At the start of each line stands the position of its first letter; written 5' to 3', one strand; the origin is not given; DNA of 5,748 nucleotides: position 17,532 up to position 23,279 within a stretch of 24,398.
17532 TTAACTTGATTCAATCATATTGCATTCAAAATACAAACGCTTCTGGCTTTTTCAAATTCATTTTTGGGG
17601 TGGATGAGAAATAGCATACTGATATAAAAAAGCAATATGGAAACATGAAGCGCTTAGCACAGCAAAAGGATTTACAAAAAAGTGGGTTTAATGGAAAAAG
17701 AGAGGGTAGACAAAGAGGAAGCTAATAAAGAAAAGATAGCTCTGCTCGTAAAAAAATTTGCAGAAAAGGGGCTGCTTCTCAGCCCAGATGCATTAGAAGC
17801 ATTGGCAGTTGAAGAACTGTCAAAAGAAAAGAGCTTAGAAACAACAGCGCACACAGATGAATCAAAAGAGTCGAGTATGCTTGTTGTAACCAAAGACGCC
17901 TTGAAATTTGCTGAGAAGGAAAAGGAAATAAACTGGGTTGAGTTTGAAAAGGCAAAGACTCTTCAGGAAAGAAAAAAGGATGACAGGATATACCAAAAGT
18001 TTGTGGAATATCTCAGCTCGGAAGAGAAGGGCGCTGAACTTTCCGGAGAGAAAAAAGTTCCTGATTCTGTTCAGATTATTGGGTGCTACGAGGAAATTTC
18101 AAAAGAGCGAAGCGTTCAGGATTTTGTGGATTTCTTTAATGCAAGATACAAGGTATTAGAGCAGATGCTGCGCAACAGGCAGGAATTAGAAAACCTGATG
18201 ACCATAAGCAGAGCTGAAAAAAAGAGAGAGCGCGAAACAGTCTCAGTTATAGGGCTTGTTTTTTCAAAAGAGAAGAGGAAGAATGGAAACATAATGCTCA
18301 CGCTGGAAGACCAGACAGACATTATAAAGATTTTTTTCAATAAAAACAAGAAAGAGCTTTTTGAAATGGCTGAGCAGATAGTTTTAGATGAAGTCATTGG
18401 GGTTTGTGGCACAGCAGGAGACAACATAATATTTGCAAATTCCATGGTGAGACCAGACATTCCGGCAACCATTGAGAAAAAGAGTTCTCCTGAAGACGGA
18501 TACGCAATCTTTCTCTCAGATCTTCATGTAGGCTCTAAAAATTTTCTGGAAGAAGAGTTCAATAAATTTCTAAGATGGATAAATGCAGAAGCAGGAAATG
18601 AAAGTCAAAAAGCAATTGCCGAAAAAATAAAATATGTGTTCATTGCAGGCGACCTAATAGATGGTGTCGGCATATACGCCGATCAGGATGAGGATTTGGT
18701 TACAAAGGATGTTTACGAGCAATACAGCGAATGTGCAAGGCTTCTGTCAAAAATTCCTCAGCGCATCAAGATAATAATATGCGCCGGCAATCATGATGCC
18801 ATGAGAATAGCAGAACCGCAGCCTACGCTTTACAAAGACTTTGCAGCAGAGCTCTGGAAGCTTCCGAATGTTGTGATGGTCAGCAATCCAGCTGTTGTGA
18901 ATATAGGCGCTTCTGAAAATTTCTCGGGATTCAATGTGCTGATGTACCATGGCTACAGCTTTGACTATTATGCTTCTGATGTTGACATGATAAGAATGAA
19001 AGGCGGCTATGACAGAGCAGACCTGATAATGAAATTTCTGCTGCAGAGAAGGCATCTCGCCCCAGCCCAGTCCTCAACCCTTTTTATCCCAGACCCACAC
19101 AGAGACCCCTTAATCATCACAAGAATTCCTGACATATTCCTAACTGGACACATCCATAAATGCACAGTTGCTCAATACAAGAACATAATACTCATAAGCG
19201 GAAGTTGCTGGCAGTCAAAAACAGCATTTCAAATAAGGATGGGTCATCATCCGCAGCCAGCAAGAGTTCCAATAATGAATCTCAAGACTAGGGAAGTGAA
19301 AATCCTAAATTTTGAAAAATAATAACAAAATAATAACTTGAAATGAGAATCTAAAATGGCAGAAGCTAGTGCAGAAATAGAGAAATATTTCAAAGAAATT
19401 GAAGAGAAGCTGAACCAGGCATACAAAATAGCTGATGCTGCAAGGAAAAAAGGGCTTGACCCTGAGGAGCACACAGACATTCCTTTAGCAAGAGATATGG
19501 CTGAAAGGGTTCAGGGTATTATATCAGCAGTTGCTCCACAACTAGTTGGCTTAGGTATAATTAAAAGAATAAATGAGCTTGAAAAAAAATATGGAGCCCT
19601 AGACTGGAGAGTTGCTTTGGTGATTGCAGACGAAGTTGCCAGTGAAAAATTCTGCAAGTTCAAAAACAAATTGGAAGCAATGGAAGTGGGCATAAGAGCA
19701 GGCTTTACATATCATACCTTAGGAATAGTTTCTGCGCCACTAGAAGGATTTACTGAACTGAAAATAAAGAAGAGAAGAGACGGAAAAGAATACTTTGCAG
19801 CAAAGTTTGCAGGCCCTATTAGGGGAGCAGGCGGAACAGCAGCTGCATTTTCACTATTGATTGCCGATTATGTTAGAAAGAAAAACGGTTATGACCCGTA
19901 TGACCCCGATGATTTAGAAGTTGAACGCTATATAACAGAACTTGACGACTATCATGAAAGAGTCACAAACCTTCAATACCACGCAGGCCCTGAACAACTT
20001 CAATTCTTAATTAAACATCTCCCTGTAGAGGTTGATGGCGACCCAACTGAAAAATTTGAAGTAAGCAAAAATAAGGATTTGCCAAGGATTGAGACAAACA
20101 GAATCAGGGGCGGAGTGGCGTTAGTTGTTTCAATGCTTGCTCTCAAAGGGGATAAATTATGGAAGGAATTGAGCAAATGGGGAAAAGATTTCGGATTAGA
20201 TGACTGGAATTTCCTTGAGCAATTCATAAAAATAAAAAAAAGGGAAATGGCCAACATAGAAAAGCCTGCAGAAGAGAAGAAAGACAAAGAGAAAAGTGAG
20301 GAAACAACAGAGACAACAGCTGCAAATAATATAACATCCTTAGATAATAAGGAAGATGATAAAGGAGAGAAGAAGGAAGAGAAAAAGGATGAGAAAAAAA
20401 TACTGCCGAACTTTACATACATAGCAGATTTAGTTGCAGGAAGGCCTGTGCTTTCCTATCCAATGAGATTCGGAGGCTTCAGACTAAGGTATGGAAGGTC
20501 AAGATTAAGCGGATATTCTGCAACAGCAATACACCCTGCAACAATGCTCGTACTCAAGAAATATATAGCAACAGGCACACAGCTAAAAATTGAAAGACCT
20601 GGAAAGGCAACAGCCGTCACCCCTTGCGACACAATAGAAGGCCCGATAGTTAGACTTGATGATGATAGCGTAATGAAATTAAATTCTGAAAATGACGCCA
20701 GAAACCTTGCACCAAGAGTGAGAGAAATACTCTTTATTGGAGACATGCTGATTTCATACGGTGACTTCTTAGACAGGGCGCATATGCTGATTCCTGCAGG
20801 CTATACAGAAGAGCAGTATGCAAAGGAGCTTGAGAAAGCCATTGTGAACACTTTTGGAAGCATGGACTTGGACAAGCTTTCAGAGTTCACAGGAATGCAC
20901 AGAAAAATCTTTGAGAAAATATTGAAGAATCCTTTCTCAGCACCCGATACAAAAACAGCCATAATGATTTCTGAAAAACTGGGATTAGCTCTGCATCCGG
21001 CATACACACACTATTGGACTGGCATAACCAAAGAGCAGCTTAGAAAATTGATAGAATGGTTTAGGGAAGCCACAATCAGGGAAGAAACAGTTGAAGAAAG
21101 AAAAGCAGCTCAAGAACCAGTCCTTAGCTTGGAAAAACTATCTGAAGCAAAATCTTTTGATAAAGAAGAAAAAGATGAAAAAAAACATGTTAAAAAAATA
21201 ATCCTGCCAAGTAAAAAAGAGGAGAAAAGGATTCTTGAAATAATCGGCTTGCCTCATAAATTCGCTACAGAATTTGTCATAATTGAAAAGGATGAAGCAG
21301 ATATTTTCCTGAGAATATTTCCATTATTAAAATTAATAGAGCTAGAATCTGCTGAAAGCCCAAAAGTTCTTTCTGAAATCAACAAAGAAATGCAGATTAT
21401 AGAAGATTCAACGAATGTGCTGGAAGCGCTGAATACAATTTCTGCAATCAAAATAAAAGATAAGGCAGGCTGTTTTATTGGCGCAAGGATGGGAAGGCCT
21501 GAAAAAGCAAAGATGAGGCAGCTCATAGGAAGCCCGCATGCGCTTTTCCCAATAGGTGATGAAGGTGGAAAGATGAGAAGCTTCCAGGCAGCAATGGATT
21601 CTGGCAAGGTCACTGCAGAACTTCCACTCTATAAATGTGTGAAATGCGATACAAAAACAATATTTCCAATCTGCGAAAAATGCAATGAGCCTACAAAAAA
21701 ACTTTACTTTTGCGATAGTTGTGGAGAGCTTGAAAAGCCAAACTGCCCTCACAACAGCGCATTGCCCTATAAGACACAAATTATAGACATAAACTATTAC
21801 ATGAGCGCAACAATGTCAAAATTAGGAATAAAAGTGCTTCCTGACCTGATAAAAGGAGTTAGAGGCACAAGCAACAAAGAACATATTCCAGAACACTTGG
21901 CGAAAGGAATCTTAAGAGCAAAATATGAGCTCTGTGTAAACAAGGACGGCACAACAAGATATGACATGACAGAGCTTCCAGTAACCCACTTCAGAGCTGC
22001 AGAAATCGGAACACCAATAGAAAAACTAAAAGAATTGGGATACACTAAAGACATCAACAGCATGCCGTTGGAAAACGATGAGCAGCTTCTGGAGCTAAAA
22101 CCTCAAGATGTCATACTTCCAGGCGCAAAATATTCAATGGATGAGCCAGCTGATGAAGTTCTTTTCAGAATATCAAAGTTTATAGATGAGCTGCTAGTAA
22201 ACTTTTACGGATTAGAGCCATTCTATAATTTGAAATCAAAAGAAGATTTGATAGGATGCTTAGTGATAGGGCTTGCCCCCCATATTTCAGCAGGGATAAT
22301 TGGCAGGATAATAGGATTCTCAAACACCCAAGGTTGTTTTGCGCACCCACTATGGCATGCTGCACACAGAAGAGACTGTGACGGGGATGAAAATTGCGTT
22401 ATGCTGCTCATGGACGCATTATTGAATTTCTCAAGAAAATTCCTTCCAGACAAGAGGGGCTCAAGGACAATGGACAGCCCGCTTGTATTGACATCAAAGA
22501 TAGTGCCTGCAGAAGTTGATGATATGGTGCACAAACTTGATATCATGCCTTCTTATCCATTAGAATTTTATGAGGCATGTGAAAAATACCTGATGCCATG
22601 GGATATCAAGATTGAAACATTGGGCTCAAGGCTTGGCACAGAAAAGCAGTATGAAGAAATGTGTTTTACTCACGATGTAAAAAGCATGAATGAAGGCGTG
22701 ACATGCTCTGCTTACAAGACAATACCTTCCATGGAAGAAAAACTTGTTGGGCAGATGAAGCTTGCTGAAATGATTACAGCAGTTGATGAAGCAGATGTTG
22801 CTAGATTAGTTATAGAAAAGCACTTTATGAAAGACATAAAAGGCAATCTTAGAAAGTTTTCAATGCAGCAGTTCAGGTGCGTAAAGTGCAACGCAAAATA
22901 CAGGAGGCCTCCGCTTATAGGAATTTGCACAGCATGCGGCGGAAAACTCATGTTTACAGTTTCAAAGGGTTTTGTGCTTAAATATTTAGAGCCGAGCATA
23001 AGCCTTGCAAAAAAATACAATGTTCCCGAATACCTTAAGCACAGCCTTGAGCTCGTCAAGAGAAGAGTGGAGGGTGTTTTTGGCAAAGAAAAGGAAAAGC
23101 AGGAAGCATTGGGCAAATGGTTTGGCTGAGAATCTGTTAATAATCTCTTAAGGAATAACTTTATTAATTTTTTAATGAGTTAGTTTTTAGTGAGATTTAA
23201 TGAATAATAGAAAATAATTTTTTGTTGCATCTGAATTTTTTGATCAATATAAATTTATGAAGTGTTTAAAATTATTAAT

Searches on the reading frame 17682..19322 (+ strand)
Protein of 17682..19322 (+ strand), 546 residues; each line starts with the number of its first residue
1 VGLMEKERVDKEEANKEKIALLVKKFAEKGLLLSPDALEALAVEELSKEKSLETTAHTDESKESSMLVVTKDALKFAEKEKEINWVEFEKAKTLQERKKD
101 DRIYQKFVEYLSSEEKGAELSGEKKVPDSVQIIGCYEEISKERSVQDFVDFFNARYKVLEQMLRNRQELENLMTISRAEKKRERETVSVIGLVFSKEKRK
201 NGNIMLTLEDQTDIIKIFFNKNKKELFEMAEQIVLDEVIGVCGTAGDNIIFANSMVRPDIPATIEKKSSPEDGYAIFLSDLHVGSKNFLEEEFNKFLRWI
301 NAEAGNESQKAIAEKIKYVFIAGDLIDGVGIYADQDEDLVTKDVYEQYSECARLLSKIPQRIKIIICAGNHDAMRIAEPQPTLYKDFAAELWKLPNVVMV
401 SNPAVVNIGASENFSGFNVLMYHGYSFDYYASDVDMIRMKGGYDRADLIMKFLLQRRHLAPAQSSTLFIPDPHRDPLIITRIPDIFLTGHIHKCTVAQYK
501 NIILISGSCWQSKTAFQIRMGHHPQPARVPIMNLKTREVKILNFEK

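Call 8: search_protein_families(library=pfam, proteins=[window:17682-19322:+])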
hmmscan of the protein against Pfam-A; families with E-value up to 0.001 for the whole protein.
window:17682-19322:+ (546 aa): 3 families
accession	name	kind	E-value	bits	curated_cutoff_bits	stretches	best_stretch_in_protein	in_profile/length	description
PF00149.33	Metallophos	-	2.9e-11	44.6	21.5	1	276-494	4-191/191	Calcineurin-like phosphoesterase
PF04042.21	DNA_pol_E_B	-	7.7e-09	35.7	29.1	1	276-490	2-203/210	DNA polymerase alpha/epsilon subunit B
PF01336.31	tRNA_anti-codon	-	2.1e-08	34.4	27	1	187-245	1-57/75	OB-fold nucleic acid binding domain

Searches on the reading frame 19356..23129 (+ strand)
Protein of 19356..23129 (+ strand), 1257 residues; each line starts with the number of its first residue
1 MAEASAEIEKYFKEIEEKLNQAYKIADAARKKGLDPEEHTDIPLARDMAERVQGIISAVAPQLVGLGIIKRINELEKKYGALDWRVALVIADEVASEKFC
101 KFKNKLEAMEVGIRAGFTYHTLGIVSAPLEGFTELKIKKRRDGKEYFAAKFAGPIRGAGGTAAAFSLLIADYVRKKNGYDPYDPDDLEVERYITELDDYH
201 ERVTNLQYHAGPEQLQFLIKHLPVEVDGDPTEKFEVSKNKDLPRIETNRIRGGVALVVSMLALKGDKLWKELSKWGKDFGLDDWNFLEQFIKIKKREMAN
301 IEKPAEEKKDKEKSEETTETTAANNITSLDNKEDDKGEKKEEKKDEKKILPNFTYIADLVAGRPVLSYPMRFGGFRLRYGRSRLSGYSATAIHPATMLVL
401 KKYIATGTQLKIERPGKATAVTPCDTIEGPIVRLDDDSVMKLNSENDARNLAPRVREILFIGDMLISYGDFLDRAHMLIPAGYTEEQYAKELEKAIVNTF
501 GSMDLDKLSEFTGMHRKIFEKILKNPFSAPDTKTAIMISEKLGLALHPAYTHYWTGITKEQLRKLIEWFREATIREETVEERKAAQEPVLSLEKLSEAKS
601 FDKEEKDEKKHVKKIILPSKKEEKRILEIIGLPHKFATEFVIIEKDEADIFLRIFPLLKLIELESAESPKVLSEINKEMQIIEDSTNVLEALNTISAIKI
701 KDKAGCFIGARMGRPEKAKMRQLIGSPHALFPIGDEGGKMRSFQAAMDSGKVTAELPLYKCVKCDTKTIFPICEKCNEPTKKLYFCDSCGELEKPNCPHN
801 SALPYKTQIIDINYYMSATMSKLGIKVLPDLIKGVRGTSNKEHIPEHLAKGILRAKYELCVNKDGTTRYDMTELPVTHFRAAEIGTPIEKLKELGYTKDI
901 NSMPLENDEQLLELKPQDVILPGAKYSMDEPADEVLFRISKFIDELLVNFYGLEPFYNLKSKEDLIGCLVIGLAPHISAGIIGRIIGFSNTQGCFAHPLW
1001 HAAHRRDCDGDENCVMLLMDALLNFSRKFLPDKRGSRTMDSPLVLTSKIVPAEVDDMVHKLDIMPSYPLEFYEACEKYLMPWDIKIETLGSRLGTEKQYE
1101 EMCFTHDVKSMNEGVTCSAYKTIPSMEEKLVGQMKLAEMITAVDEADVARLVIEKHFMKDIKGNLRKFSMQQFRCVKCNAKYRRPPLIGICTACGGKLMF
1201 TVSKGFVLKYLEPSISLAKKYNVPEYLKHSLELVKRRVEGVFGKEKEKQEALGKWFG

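Call 9: search_protein_families(library=pfam, proteins=[window:19356-23129:+])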
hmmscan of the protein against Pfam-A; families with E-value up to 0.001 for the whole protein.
window:19356-23129:+ (1257 aa): 3 families
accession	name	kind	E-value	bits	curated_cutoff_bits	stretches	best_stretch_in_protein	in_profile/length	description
PF24846.1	PolC_DP2_cat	-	7.4e-123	409.7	24.3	1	830-1129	6-299/299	DNA polymerase II large subunit DP2, catalytic domain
PF24844.1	PolC_DP2_central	-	1.7e-114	383.1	24.3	1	343-790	2-367/372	DNA polymerase II large subunit DP2, central domain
PF03833.19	PolC_DP2_N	-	7.7e-81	271.7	24.3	1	10-292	1-270/271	DNA polymerase II large subunit DP2, N-terminal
